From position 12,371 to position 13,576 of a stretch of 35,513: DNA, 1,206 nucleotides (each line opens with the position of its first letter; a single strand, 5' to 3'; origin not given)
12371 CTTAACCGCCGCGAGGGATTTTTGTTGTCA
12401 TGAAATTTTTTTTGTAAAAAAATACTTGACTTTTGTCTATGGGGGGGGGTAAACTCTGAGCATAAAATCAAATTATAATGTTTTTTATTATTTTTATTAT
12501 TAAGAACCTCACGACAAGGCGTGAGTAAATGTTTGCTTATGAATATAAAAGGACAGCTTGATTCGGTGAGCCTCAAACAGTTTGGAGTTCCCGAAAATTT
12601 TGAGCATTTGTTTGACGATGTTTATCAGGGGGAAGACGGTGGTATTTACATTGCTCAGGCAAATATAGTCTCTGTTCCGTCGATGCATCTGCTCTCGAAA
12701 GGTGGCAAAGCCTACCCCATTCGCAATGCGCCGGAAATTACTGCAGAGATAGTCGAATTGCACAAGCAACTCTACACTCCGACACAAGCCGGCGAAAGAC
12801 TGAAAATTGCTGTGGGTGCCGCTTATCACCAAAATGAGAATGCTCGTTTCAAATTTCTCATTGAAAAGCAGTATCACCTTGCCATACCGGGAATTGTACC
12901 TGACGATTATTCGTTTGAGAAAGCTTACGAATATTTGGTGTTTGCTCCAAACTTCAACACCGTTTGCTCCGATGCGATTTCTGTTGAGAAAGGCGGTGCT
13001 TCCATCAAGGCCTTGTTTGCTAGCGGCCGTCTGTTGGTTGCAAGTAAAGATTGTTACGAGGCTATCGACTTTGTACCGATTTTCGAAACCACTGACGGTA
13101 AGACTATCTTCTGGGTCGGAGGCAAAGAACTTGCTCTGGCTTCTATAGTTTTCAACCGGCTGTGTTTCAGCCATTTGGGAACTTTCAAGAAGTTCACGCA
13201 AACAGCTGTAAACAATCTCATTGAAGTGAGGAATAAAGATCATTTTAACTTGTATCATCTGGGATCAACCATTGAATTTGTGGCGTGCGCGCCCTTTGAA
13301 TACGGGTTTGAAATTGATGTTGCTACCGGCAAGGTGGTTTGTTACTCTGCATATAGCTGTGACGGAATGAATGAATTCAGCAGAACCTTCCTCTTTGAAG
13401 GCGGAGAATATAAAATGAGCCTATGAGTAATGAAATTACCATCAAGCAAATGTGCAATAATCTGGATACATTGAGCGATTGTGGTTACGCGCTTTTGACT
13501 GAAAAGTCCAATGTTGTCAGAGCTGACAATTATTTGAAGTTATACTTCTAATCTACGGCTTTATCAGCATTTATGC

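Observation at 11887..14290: Orphan accessory island (114 aa / 301 aa + 42 aa / 142-aa 2-TM) between recX and a housekeeping gene string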

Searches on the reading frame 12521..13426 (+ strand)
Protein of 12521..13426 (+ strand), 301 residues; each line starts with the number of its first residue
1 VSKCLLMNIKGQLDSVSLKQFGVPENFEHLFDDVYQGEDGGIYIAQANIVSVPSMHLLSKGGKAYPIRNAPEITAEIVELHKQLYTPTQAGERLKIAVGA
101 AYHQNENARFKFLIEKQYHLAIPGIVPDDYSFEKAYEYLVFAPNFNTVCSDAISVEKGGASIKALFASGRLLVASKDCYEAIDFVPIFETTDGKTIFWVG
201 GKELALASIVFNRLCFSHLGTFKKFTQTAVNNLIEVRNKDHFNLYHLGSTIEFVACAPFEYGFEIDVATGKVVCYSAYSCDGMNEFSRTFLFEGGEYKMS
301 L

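Call 3: search_protein_families(library=pfam, proteins=[window:12521-13426:+], max_evalue=1)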
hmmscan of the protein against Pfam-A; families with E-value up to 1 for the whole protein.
window:12521-13426:+ (301 aa): 0 families

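Call 4: search_protein_families(library=ncbifam, proteins=[window:12521-13426:+], max_evalue=1)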
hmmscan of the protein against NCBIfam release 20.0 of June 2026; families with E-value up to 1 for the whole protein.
window:12521-13426:+ (301 aa): 0 families

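Call 5: find_homologous_proteins(query=window:12521-13426:+)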
Query window:12521-13426:+ (301 aa): 6 proteins with E <= 0.001 among 929 candidates.
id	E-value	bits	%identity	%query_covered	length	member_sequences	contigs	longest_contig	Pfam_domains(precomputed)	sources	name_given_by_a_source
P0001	3.2e-198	675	100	99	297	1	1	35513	-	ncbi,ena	-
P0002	1.1e-128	447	67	97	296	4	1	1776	-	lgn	-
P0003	1.2e-124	433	66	97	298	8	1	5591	-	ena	-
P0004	1.2e-119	417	64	97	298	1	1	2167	-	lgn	-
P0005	1.2e-51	194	40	96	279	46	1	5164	-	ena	-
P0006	9.3e-43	165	39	95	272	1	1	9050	-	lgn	-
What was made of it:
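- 12539..13426 (+): p301 (295 aa from the conserved ATG): member of a rare uncharacterised mostly-beta protein family. 6 homologues by the word-indexed search (call 5).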

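Call 6: search_protein_families(library=phrogs, proteins=[window:12521-13426:+], max_evalue=1)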
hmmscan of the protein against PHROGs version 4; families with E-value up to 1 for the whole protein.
window:12521-13426:+ (301 aa): 2 families
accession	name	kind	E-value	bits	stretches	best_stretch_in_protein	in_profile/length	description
phrog_5647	-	unknown function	0.024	15.9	1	30-103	29-105/120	-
phrog_16721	-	unknown function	0.31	11.9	1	95-150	45-100/138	-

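Call 7: search_protein_families(library=padloc, proteins=[window:12521-13426:+], max_evalue=1)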
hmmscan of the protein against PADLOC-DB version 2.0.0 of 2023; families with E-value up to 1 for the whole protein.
window:12521-13426:+ (301 aa): 0 families

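Call 8: find_encoding_contigs(protein=P0003, flank=10000)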
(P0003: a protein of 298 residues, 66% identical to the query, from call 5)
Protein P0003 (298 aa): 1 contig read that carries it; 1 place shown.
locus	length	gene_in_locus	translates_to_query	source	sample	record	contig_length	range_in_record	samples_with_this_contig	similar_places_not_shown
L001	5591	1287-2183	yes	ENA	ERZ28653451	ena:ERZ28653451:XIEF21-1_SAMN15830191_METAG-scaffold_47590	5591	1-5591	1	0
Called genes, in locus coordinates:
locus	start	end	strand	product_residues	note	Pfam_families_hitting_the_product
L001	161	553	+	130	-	-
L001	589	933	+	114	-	-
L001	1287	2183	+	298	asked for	-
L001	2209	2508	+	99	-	-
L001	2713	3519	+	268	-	-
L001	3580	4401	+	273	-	PF11316:Rhamno_transf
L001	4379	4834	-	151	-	PF01966:HD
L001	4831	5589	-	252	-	?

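Call 9: find_encoding_contigs(protein=P0005, flank=10000)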
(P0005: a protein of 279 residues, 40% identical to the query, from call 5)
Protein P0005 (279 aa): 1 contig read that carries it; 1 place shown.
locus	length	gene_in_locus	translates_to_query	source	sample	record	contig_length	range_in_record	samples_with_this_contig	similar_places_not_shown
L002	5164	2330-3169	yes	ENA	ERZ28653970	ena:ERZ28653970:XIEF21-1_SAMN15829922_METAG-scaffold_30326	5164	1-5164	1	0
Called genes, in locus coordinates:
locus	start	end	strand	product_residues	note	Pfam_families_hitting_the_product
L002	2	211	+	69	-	?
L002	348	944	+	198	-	PF00300:His_Phos_1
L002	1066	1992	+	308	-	-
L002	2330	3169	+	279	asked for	-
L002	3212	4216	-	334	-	PF15891:Nuc_deoxyri_tr2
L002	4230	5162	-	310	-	?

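Call 10: find_encoding_contigs(protein=P0006, flank=10000)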
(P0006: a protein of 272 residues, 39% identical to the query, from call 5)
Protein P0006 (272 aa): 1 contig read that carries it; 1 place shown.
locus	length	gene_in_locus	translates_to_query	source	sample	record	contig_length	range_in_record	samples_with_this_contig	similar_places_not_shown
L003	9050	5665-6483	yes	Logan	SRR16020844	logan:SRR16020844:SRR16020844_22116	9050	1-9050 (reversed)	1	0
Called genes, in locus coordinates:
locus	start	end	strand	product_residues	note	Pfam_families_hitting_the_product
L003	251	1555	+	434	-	PF01595:CNNM, PF00571:CBS, PF03471:CorC_HlyC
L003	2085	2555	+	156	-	PF00572:Ribosomal_L13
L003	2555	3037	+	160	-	PF00380:Ribosomal_S9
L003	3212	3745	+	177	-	-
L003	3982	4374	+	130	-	-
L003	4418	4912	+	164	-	-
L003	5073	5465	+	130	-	-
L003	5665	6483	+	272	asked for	-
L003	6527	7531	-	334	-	PF15891:Nuc_deoxyri_tr2, PF12850:Metallophos_2 (weak)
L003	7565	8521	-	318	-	PF02618:YceG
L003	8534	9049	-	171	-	?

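Call 13: find_related_loci(query=A1, collection=genome_contigs, flank=10000)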
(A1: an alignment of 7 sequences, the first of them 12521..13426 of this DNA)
Query A1 (301 aa) in genome_contigs; peptide patterns used: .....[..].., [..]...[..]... (x = any residue, [..] = any of these).
93 stretches matched a pattern; 6 encode a relative of the query (tblastn E <= 1e-3); 6 distinct loci.
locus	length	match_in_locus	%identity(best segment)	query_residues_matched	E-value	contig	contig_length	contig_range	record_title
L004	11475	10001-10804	41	13-298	2e-60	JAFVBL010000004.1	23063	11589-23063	MAG: Alphaproteobacteria bacterium isolate RGIG5018 Roe_deer_Rumen-5__c340, whole genome shotgun sequence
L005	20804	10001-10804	40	13-298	2e-59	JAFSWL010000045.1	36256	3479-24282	MAG: Alphaproteobacteria bacterium isolate RGIG3536 Goat_Rumen.Co__c2493992, whole genome shotgun sequence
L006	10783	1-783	38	20-298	2e-54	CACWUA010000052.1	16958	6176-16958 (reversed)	MAG: uncultured proteobacterium isolate RUG10918 genome assembly, contig: RUG10918_asm_52, whole genome shotgun sequence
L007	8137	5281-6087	39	6-298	1e-53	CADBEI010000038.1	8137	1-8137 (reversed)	MAG: uncultured proteobacterium isolate RUG13901 genome assembly, contig: RUG13901_asm_38, whole genome shotgun sequence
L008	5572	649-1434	37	13-298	1e-46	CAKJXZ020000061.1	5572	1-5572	Proteobacteria bacterium isolate MAG-R073 genome assembly, contig: k141_116571, whole genome shotgun sequence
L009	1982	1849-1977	60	13-60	6e-11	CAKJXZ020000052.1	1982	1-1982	Proteobacteria bacterium isolate MAG-R073 genome assembly, contig: k141_43931, whole genome shotgun sequence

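Call 23: find_encoding_contigs(protein=P0002, flank=10000)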
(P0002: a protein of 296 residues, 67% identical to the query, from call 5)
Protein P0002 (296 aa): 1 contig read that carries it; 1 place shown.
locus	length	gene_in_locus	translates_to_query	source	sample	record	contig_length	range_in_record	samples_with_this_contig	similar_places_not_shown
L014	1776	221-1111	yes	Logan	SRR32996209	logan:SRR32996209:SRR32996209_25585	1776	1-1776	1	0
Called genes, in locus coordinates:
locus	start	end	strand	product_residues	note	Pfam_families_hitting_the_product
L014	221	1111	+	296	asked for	-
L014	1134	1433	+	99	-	-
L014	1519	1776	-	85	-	?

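Call 24: find_encoding_contigs(protein=P0004, flank=10000)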
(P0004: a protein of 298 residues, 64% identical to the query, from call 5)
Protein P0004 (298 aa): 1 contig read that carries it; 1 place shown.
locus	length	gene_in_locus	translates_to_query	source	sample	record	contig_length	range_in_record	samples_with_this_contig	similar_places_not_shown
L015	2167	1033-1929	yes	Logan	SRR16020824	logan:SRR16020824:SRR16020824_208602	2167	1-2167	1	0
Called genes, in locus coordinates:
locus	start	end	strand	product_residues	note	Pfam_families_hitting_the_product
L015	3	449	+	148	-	?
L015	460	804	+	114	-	-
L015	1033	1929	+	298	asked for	-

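Call 40: predict_structure(alignment_id=A2)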
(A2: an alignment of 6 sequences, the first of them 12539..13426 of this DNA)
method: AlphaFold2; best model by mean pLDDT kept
length: 295 residues; sequences in the alignment: 6
mean_pLDDT: 63.2   pTM: 0.55
mean pLDDT of the five models: 63.2, 58.3, 55.4, 52.4, 46.8
residues with pLDDT >= 90: 35; 70-90: 56; 50-70: 120; < 50: 84
segments of 3 or more residues with pLDDT < 50: 1-25, 41-49, 81-103, 137-156
pLDDT, mean of each block of 10 residues (from residue 1): 44 38 49 60 47 61 58 64 44 43 55 65 61 53 38 47 58 61 75 72 59 83 90 87 87 87 90 55 90 85
secondary structure, 60 per line:
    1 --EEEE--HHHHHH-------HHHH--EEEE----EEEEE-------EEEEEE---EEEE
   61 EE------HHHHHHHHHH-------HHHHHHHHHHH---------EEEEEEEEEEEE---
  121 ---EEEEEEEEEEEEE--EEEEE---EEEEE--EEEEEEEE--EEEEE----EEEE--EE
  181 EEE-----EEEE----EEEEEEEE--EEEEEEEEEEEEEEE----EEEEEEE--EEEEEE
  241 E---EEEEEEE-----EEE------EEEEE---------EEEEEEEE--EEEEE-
elements in order: E3-6 H9-14 H22-25 E28-31 E36-40 E48-53 E57-62 H69-78 H86-96 E106-117 E124-136 E139-143 E147-151 E154-161 E164-168 E173-176 E179-183 E189-192 E197-204 E207-221 E226-232 E235-241 E245-251 E257-259 E266-270 E280-287 E290-294

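Call 44: fold_search(model_id=the predicted structure, library=pdb)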
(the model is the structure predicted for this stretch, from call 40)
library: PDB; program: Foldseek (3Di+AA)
matches with E <= 10: 645; with E <= 0.001: 1
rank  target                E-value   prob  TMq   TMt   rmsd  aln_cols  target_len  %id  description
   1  5v3o_A                8.5e-04  0.60  0.17  0.06  22.8       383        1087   10  Cereblon in complex with DDB1 and CC-220 (released 2017-05-03)
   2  9r18_A                1.9e-03  0.90  0.21  0.11  19.1       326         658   10  Structure of Sortilin ECD in complex with TNFa-targeting SORTAC (released 2026-04-08)
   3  8t8s_A                5.4e-03  0.94  0.23  0.12  16.2       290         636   11  Sortilin-PGRN peptide complex (released 2024-06-26)
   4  3c75_H                6.6e-03  0.63  0.19  0.16  16.2       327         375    9  Paracoccus versutus methylamine dehydrogenase in complex with amicyanin (released 2008-12-30)
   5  9djx_E                8.6e-03  0.66  0.18  0.09  13.7       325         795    5  Ternary complex structure of Cereblon-DDB1 bound to WIZ(ZF7) and the molecular glue WIZ-6 (released 2024-11-27)
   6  9l0d_C                1.0e-02  0.69  0.20  0.11  19.2       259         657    9  Cryo-EM structure of the human MON1A/CCZ1/C18orf8 complex (released 2025-03-19)
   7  8d7u_A                1.0e-02  0.30  0.17  0.06  22.8       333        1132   10  Cereblon~DDB1 bound to CC-92480 with DDB1 in the linear conformation (released 2022-07-20)
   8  4hxg_H                1.1e-02  0.63  0.20  0.11  18.1       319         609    9  Pyrococcus horikoshii acylaminoacyl peptidase (orthorhombic crystal form) (released 2013-05-08)
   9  3fgb_A                1.2e-02  0.77  0.20  0.18  13.2       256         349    9  Crystal structure of the Q89ZH8_BACTN protein from Bacteroides thetaiotaomicron. Northeast Structural Genomics Consort (released 2008-12-23)
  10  4hxg_I                1.2e-02  0.60  0.19  0.11  17.8       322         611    9  Pyrococcus horikoshii acylaminoacyl peptidase (orthorhombic crystal form) (released 2013-05-08)
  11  6r91_L                1.3e-02  0.44  0.19  0.17  16.7       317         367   10  Cryo-EM structure of NCP_THF2(-3)-UV-DDB (released 2019-06-12)
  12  9m5e_C                1.4e-02  0.77  0.20  0.19  16.8       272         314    9  Structure of SPIN90 dimer-Arp2/3 complex-nucleated actin filament (singlet complex) (released 2025-09-10)
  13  3l4m_D                1.5e-02  0.69  0.19  0.16  14.4       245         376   12  Crystal Structure of the MauG/pre-Methylamine Dehydrogenase Complex. (released 2010-03-23)
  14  6r8z_L                1.5e-02  0.47  0.20  0.17  19.7       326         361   10  Cryo-EM structure of NCP_THF2(-1)-UV-DDB (released 2019-06-12)
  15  3ei2_A                1.5e-02  0.23  0.15  0.06  24.0       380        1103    9  Structure of hsDDB1-drDDB2 bound to a 16 bp abasic site containing DNA-duplex (released 2009-01-20)
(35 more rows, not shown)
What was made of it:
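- Tried and rejected: The 6-sequence alignment gave pLDDT 63, too weak to use (calls 40, 44).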

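Call 45: search_protein_representatives(alignment_id=A2)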
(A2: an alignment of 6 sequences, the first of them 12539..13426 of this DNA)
Query: 6 sequences, 297 profile positions. Proteins with E-value up to 0.001 (for the whole library): 29; up to 1e-10: 20; up to 1e-30: 12. The best 29 are listed.
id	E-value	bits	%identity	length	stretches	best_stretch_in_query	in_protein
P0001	1.0e-153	527.2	-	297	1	1-296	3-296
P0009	5.1e-107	373.9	-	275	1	4-296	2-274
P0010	1.2e-90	320.2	-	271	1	4-296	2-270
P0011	3.5e-68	246.4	-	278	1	1-294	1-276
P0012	7.6e-50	186.2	-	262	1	4-294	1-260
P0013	2.1e-49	184.8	-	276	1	5-295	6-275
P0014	2.3e-44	168.2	-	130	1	168-296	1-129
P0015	1.5e-43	165.5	-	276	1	4-295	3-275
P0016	3.0e-41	158.0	-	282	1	4-295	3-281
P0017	6.4e-38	147.1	-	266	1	4-296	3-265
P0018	1.9e-37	145.5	-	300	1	4-295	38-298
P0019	8.9e-33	130.2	-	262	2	4-80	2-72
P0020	1.5e-26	109.8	-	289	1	6-295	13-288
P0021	9.7e-21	90.7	-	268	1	5-233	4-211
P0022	4.3e-19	85.3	-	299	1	6-294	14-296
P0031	2.4e-09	53.3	-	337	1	157-290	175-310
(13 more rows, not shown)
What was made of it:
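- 12539..13426 (+): 29 clusters among 1.84 billion representatives by exhaustive HMM search (call 45).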

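Call 48: search_solved_structures(query=A3, max_evalue=10)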
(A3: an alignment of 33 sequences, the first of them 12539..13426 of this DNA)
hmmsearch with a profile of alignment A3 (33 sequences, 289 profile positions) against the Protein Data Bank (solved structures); distinct sequences matched with E-value up to 10: 1.
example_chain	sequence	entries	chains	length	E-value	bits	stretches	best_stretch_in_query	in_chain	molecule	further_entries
7yx1_A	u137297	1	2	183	1.1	11.8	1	30-93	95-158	Sandercyanin Fluorescent Protein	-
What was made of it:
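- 12539..13426 (+): No PDB sequence hit (call 48).
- Tried and rejected: PDB sequence-profile search: nothing (call 48).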

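Call 49: search_protein_families(library=pfam, alignment_id=A3, max_evalue=0.1)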
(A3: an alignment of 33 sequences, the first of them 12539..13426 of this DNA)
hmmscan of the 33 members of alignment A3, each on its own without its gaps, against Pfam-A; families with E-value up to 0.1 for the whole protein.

A. member 1, window:12539-13426:+ (295 aa): 0 families

B. families by the number of members that match (of 33 scanned): 6 families
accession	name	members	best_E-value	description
PF06292.23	MUN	1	0.026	MUN domain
PF10246.15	MRP-S35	1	0.034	Mitochondrial ribosomal protein MRP-S35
PF20748.2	RecJ_C_Deinoc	1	0.048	RecJ C-terminal domain, Deinococci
PF16521.10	Myosin-VI_CBD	1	0.077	Myosin VI cargo binding domain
PF18436.6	HECW1_helix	1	0.083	Helical box domain of E3 ubiquitin-protein ligase HECW1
PF03698.18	UPF0180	1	0.085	Uncharacterised protein family (UPF0180)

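Call 50: find_encoding_contigs(protein=P0022, flank=10000, max_places=3)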
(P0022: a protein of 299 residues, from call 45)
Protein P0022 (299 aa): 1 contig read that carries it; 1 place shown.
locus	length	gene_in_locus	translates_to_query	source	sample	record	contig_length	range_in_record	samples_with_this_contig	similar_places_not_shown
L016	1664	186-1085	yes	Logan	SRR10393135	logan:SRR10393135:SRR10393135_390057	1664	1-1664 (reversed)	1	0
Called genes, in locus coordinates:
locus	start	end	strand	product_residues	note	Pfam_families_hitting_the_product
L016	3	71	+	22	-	?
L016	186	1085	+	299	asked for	-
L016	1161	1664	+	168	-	?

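Call 51: find_encoding_contigs(protein=P0031, flank=10000, max_places=3)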
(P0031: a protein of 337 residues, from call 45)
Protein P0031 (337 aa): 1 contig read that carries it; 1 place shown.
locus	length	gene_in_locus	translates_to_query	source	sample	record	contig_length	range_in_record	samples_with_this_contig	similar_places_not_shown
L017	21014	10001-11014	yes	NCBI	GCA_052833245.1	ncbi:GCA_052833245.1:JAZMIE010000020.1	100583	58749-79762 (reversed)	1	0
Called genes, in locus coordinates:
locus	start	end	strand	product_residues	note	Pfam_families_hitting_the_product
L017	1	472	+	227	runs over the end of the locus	PF04237:YjbR (weak)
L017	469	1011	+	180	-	PF00255:GSHPx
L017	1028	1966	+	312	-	PF23023:Anti-Pycsar_Apyc1 (faint), PF00753:Lactamase_B, PF00301:Rubredoxin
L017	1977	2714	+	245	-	PF00950:ABC-3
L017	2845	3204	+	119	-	PF04076:BOF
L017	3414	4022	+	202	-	PF13787:HXXEE (weak)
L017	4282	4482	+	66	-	-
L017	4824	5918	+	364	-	PF03412:Peptidase_C39, PF12385:Peptidase_C70 (weak), PF13529:Peptidase_C39_2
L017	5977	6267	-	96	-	-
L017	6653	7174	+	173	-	PF13521:AAA_28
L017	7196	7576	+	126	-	-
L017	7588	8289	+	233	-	PF03575:Peptidase_S51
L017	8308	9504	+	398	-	PF00152:tRNA-synt_2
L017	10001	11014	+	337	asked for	-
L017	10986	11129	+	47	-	-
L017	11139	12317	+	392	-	PF01180:DHO_dh, PF01207:Dus (faint), PF12837:Fer4_6 (faint), PF13187:Fer4_9 (faint), PF12838:Fer4_7 (weak), PF13237:Fer4_10 (weak), PF14697:Fer4_21, PF00037:Fer4 (weak), +1 more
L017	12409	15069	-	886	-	-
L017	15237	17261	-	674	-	PF08323:Glyco_transf_5, PF00534:Glycos_transf_1, PF13692:Glyco_trans_1_4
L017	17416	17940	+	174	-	PF01025:GrpE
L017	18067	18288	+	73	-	-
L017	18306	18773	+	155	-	PF00011:HSP20, PF17886:ArsA_HSP20 (faint)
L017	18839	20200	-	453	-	PF02254:TrkA_N, PF13241:NAD_binding_7 (faint), PF02254:TrkA_N, PF02080:TrkA_C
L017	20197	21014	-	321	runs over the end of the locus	PF01207:Dus, PF00977:His_biosynth (faint)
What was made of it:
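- The distant member in L017 sits alone among housekeeping genes (call 51).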

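Call 60: predict_structure(alignment_id=A3)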
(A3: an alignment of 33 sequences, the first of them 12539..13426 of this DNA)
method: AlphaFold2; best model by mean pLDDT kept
length: 295 residues; sequences in the alignment: 33
mean_pLDDT: 85.8   pTM: 0.78
mean pLDDT of the five models: 85.8, 85.3, 84.3, 81.9, 79.4
residues with pLDDT >= 90: 149; 70-90: 111; 50-70: 26; < 50: 9
segments of 3 or more residues with pLDDT < 50: 1-8
pLDDT, mean of each block of 10 residues (from residue 1): 45 67 94 91 78 92 92 95 85 76 85 78 78 85 77 78 88 91 94 91 85 94 97 94 96 95 96 67 96 93
secondary structure, 60 per line:
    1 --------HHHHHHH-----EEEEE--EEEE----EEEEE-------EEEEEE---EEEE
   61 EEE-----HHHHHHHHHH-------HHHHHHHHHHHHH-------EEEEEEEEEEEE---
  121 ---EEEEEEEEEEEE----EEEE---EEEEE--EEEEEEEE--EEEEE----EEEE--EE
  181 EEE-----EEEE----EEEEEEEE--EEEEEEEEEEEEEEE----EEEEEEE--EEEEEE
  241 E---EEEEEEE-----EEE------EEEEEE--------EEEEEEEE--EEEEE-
elements in order: H9-15 E21-25 E28-31 E36-40 E48-53 E57-63 H69-78 H86-98 E106-117 E124-135 E140-143 E147-151 E154-161 E164-168 E173-176 E179-183 E189-192 E197-204 E207-221 E226-232 E235-241 E245-251 E257-259 E266-271 E280-287 E290-294
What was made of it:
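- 12539..13426 (+): AlphaFold pLDDT 85.8, pTM 0.78 (call 60).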

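Call 63: fold_search(model_id=the predicted structure, library=pdb)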
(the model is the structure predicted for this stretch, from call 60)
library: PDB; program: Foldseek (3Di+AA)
matches with E <= 10: 619; with E <= 0.001: 1
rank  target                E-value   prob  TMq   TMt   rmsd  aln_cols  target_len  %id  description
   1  5jrk_A                6.0e-04  0.97  0.22  0.11  19.6       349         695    7  Crystal Structure of the Sphingopyxin I Lasso Peptide Isopeptidase SpI-IsoP (SeMet-derived) (released 2016-09-28)
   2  8hmf_D                1.1e-03  0.66  0.16  0.05  22.8       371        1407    9  head module state 2 of Tetrahymena IFT-A (released 2023-06-14)
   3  9r18_A                1.3e-03  0.99  0.22  0.12  13.5       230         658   10  Structure of Sortilin ECD in complex with TNFa-targeting SORTAC (released 2026-04-08)
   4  7k2h_A                2.1e-03  0.91  0.20  0.21  18.9       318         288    7  Kelch domain of human KEAP1 bound to Nrf2 cyclic peptide, c[GDPETGE] (released 2021-04-07)
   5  6ww7_A                2.4e-03  0.77  0.17  0.08  19.9       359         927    9  Structure of the human ER membrane protein complex in a lipid nanodisc (released 2020-05-27)
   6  8uh6_A                2.7e-03  0.80  0.18  0.09  19.2       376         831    8  Degrader-induced complex between PTPN2 and CRBN-DDB1 (released 2024-09-11)
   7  6h0g_A                2.8e-03  0.63  0.18  0.09  17.9       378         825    8  Structure of the DDB1-CRBN-pomalidomide complex bound to ZNF692(ZF4) (released 2018-11-07)
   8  5yzn_D                3.0e-03  0.87  0.18  0.11  14.3       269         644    8  Crystal structure of S9 peptidase (active form) from Deinococcus radiodurans R1 (released 2018-11-14)
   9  8hme_D                3.3e-03  0.57  0.17  0.06  22.4       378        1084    8  head module state 1 of Tetrahymena IFT-A (released 2023-06-14)
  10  8buq_A                5.7e-03  0.66  0.20  0.10  16.4       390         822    9  Structure of DDB1 bound to DS43-engaged CDK12-cyclin K (released 2023-09-13)
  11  3fgb_A                6.3e-03  0.63  0.19  0.17  17.4       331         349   10  Crystal structure of the Q89ZH8_BACTN protein from Bacteroides thetaiotaomicron. Northeast Structural Genomics Consort (released 2008-12-23)
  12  3ei2_A                6.3e-03  0.41  0.16  0.06  25.3       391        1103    9  Structure of hsDDB1-drDDB2 bound to a 16 bp abasic site containing DNA-duplex (released 2009-01-20)
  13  5yzn_A                6.6e-03  0.77  0.18  0.10  14.3       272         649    8  Crystal structure of S9 peptidase (active form) from Deinococcus radiodurans R1 (released 2018-11-14)
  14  5wfl_A                6.9e-03  0.90  0.19  0.20  15.7       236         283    8  Kelch domain of human Keap1 in open unliganded conformation (released 2018-09-19)
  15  7k2n_B                6.9e-03  0.69  0.18  0.18  18.7       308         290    7  Kelch domain of human KEAP1 bound to Nrf2-based cyclic peptide, c[BAL-DEETGE] (released 2021-04-07)
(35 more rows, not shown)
